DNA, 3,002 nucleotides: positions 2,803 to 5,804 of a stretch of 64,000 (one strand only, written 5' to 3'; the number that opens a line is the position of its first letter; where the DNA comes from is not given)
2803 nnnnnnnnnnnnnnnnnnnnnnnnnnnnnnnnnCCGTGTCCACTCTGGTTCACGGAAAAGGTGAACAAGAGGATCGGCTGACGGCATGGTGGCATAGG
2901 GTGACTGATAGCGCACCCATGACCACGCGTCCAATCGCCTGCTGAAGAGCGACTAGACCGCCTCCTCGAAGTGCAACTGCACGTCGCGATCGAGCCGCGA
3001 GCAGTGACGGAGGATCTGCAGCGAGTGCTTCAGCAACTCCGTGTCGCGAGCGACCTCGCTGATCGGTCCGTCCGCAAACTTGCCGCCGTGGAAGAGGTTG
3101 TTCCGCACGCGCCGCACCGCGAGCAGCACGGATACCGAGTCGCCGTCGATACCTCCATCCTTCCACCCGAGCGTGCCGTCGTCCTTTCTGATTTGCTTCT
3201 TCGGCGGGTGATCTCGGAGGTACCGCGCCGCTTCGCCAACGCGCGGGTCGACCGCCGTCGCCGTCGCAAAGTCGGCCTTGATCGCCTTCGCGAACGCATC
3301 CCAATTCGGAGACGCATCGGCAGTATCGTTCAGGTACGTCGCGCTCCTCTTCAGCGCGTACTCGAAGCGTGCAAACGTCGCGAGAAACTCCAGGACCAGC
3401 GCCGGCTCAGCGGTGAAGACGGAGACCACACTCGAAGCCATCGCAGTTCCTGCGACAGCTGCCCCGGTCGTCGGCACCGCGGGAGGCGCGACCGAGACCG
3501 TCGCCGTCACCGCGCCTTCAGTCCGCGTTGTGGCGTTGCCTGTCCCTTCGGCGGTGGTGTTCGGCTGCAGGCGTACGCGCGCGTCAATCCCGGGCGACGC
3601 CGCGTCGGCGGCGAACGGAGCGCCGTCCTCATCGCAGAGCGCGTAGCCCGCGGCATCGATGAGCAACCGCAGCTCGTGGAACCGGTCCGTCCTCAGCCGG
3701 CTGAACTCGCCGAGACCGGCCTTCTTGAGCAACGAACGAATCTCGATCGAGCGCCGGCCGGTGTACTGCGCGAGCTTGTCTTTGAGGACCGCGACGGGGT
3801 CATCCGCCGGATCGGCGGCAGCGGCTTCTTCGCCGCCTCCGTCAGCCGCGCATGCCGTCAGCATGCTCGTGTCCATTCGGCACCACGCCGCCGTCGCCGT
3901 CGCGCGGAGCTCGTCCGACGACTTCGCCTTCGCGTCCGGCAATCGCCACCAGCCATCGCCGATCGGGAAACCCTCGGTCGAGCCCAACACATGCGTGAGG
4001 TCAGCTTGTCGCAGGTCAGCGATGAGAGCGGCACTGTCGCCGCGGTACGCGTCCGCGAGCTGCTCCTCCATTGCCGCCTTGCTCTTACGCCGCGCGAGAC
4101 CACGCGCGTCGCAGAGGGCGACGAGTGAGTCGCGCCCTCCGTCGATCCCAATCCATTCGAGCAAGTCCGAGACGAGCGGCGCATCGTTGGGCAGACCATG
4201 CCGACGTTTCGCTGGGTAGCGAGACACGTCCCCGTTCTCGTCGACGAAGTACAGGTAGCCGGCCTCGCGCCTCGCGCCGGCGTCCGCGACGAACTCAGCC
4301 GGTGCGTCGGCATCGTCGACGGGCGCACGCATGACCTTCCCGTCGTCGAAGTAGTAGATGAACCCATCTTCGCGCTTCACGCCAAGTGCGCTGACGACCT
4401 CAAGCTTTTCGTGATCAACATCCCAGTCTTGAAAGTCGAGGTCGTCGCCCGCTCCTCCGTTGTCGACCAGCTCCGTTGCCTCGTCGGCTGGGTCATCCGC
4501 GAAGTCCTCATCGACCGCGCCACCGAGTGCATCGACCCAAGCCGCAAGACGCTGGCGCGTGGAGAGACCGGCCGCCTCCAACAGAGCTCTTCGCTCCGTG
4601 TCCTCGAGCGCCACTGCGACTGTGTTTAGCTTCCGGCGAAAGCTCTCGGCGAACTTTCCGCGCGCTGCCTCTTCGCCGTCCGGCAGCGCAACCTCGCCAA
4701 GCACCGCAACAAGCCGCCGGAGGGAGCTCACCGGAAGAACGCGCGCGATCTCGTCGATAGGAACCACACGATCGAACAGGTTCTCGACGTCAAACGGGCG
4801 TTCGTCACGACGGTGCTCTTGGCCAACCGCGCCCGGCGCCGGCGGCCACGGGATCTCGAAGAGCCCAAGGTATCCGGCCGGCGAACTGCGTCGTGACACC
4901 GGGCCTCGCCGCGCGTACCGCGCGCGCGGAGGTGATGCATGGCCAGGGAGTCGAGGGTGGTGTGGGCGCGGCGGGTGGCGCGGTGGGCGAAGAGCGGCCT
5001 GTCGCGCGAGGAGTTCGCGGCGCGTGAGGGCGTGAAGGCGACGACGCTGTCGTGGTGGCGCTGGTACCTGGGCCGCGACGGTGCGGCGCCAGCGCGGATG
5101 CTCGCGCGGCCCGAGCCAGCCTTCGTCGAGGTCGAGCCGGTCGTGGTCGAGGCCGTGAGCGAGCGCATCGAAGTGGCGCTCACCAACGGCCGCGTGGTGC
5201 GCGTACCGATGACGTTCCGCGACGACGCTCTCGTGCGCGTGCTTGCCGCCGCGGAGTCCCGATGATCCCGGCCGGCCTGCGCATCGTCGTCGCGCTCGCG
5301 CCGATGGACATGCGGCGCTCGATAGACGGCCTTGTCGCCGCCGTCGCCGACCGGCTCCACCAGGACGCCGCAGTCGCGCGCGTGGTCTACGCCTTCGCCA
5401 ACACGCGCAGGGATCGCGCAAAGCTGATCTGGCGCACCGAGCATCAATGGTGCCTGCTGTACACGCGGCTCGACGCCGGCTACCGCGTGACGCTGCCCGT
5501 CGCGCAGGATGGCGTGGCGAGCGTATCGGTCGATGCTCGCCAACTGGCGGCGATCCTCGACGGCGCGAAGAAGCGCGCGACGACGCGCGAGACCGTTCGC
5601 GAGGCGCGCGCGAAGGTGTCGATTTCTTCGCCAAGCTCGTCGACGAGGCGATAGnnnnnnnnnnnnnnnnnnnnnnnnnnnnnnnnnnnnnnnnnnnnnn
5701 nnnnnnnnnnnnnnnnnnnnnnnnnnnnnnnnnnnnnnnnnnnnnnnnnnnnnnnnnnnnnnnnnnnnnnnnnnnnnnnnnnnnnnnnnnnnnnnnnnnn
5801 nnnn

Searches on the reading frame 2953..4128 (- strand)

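Call 67: search_protein_families(library=pfam, proteins=[window:2953-4128:-], max_evalue=1)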
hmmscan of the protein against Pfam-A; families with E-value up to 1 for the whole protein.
window:2953-4128:- (391 aa): 1 family
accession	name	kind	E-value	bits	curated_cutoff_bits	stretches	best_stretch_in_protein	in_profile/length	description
PF19944.4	DUF6406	-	0.081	13.6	26.9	1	41-79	43-81/84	Family of unknown function (DUF6406)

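Call 100: search_protein_families(library=padloc, proteins=[window:2953-4128:-], max_evalue=0.00001)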
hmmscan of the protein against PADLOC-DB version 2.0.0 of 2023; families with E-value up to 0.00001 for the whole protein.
window:2953-4128:- (391 aa): 0 families

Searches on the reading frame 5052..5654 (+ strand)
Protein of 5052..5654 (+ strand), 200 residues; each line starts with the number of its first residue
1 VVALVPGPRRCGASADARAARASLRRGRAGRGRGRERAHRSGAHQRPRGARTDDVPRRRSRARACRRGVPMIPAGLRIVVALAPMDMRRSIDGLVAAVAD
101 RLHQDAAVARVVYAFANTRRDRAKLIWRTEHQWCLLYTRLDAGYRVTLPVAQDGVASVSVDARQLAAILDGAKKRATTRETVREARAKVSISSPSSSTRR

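Call 29: search_protein_families(library=pfam, proteins=[window:5052-5654:+], max_evalue=0.01)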
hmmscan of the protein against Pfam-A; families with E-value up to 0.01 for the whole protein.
window:5052-5654:+ (200 aa): 1 family
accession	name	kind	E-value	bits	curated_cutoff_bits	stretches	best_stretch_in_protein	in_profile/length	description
PF05717.18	TnpB_IS66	-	2.1e-17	63.3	26.6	1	77-175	2-97/101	IS66 Orf2 like protein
